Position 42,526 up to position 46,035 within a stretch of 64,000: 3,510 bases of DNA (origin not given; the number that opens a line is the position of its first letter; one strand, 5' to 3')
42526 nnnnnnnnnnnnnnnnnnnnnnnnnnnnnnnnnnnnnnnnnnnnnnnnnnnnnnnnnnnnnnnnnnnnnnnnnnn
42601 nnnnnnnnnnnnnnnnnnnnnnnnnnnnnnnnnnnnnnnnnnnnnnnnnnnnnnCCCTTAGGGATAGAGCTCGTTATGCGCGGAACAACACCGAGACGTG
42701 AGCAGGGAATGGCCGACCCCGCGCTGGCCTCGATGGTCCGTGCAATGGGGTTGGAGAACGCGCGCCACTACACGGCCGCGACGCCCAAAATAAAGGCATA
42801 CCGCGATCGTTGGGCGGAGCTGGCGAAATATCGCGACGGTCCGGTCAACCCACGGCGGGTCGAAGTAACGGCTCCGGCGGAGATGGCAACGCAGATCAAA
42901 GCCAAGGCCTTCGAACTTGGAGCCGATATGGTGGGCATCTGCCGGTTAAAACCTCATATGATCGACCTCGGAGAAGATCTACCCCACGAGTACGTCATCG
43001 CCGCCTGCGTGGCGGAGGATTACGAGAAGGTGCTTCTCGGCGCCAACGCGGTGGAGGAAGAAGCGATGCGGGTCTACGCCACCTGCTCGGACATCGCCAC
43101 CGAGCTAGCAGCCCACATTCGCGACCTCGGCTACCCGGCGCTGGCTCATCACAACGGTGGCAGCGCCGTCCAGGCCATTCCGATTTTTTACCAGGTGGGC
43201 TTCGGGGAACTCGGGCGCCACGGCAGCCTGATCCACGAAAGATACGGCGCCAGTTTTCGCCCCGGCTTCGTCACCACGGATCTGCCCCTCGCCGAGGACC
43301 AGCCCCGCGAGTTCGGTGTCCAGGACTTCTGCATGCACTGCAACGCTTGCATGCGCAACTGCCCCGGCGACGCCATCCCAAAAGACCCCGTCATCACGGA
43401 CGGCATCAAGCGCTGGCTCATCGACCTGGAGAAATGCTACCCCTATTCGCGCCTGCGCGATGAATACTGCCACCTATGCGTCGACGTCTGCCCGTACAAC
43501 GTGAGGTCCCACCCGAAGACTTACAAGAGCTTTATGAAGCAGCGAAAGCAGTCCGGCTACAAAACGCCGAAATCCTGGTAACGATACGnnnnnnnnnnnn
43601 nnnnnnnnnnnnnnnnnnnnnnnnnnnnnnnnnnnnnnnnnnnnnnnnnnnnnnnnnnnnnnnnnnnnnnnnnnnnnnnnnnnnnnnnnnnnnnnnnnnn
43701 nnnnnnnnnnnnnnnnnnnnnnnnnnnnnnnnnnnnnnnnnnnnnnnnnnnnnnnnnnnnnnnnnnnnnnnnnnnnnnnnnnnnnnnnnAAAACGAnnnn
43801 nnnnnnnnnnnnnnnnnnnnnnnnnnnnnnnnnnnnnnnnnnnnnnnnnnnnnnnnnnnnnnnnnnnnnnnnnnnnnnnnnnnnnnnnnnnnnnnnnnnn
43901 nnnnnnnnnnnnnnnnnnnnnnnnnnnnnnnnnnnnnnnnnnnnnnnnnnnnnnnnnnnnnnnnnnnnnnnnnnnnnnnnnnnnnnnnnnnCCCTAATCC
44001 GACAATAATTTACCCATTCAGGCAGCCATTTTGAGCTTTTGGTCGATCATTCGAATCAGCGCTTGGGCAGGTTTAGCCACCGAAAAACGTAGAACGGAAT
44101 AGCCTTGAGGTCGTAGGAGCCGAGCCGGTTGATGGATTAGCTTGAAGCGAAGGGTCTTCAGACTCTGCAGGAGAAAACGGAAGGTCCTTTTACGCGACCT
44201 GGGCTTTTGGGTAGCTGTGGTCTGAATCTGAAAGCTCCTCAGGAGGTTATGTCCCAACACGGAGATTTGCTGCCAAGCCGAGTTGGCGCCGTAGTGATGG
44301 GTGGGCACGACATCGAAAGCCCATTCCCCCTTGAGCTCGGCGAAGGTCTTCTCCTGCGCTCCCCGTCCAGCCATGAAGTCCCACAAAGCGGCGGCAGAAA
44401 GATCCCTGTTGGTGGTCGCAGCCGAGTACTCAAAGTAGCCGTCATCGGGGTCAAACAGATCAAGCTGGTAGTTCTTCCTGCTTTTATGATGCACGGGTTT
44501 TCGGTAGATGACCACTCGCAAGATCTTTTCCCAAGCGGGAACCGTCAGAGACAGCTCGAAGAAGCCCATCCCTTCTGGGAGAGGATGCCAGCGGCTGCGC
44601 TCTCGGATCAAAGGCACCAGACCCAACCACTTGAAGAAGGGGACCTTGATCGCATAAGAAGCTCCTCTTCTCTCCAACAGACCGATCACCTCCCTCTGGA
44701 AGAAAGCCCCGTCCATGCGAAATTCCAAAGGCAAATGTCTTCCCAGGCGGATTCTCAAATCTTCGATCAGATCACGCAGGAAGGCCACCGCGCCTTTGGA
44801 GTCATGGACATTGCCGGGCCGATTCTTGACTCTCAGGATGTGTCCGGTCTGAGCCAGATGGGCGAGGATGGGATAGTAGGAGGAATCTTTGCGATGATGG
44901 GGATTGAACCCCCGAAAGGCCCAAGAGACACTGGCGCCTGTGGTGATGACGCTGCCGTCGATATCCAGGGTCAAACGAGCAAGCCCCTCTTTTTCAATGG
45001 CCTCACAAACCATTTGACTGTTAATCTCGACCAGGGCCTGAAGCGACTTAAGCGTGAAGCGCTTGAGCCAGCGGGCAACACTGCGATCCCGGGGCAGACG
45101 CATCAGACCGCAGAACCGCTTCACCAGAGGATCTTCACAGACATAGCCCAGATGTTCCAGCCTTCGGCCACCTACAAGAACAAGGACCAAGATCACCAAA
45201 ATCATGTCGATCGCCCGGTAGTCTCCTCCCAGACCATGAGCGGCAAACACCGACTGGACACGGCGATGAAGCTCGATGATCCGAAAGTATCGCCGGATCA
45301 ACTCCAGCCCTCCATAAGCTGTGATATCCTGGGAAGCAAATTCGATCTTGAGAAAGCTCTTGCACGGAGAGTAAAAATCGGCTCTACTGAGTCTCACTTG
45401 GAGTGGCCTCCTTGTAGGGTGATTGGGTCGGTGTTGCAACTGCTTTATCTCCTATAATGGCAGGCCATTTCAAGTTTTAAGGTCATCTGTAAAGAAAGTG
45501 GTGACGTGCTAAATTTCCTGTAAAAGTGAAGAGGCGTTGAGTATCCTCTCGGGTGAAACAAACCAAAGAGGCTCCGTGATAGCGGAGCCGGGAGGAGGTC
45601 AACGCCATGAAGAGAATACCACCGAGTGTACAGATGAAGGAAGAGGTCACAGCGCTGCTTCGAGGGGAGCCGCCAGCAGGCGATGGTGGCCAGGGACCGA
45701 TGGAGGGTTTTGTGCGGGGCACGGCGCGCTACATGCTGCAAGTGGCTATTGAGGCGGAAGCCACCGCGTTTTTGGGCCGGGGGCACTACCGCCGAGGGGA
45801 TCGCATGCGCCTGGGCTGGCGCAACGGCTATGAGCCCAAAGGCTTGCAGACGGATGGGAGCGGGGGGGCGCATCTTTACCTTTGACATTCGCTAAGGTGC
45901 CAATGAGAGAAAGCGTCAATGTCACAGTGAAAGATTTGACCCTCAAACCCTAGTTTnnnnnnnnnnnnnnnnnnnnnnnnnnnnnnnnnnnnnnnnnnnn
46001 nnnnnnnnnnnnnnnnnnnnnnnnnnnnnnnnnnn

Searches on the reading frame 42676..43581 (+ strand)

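Call 13: search_protein_families(library=pfam, proteins=[window:42676-43581:+], max_evalue=0.01)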
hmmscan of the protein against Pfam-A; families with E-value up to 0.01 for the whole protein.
window:42676-43581:+ (301 aa): 10 families
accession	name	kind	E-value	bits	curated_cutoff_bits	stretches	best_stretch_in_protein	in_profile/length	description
PF12838.12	Fer4_7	-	7.3e-11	42.8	27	1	219-276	2-52/52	4Fe-4S dicluster domain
PF00037.32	Fer4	-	6.1e-07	29.4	21.1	2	216-234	5-23/24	4Fe-4S binding domain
PF13484.11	Fer4_16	-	1.8e-06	29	30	1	219-275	2-66/66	4Fe-4S double cluster binding domain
PF13187.11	Fer4_9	-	6.2e-06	26.6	27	1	217-234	35-52/52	4Fe-4S dicluster domain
PF12798.12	Fer4_3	-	0.00024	22.1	27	0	265-275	4-14/15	4Fe-4S binding domain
PF13534.11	Fer4_17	-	0.0009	20.2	22.2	0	219-231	46-58/61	4Fe-4S dicluster domain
PF13237.11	Fer4_10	-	0.0013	19.1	25.5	0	217-273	7-53/53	4Fe-4S dicluster domain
PF12797.12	Fer4_2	-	0.0016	18.7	24.5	1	216-230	7-21/22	4Fe-4S binding domain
PF12800.12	Fer4_4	-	0.002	18.8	24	0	219-230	4-15/17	4Fe-4S binding domain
PF13183.11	Fer4_8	-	0.0042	18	27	0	218-230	4-16/68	4Fe-4S dicluster domain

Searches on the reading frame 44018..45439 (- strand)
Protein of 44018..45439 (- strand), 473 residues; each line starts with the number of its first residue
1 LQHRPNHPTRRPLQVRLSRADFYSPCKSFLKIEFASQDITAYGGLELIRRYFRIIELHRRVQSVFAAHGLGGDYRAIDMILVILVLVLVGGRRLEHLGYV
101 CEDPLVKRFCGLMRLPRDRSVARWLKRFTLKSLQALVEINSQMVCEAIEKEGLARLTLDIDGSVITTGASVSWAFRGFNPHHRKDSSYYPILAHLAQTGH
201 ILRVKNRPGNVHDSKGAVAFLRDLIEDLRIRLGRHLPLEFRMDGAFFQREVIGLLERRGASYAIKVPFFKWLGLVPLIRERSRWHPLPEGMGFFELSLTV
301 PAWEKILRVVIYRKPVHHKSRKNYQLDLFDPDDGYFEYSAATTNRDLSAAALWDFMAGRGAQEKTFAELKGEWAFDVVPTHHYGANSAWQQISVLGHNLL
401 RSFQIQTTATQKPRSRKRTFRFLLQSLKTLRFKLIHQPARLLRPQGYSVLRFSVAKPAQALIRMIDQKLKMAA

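Call 13: search_protein_families(library=pfam, proteins=[window:44018-45439:-], max_evalue=0.01)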
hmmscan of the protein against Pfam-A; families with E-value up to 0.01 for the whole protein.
window:44018-45439:- (473 aa): 2 families
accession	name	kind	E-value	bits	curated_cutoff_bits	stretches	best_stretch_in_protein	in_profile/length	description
PF13701.12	DDE_Tnp_1_4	-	4.8e-35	121.1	34.7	1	30-470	9-431/435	Transposase DDE domain group 1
PF01609.27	DDE_Tnp_1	-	4.5e-14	53.1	23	1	157-388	6-189/200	Transposase DDE domain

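Call 56: search_protein_families(library=padloc, proteins=[window:44018-45439:-], max_evalue=0.001)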
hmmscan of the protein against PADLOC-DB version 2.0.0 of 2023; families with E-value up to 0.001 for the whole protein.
window:44018-45439:- (473 aa): 0 families

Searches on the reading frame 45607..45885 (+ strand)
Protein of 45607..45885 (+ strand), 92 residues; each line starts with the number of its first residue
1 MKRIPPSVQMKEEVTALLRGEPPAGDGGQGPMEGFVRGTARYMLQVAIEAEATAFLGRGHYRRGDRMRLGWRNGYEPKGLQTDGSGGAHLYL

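Call 13: search_protein_families(library=pfam, proteins=[window:45607-45885:+], max_evalue=0.01)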
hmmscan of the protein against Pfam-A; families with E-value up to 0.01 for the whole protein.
window:45607-45885:+ (92 aa): 1 family
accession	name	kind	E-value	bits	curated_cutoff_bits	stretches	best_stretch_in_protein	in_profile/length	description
PF00872.24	Transposase_mut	-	0.00053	19.4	21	1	33-83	23-72/379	Transposase, Mutator family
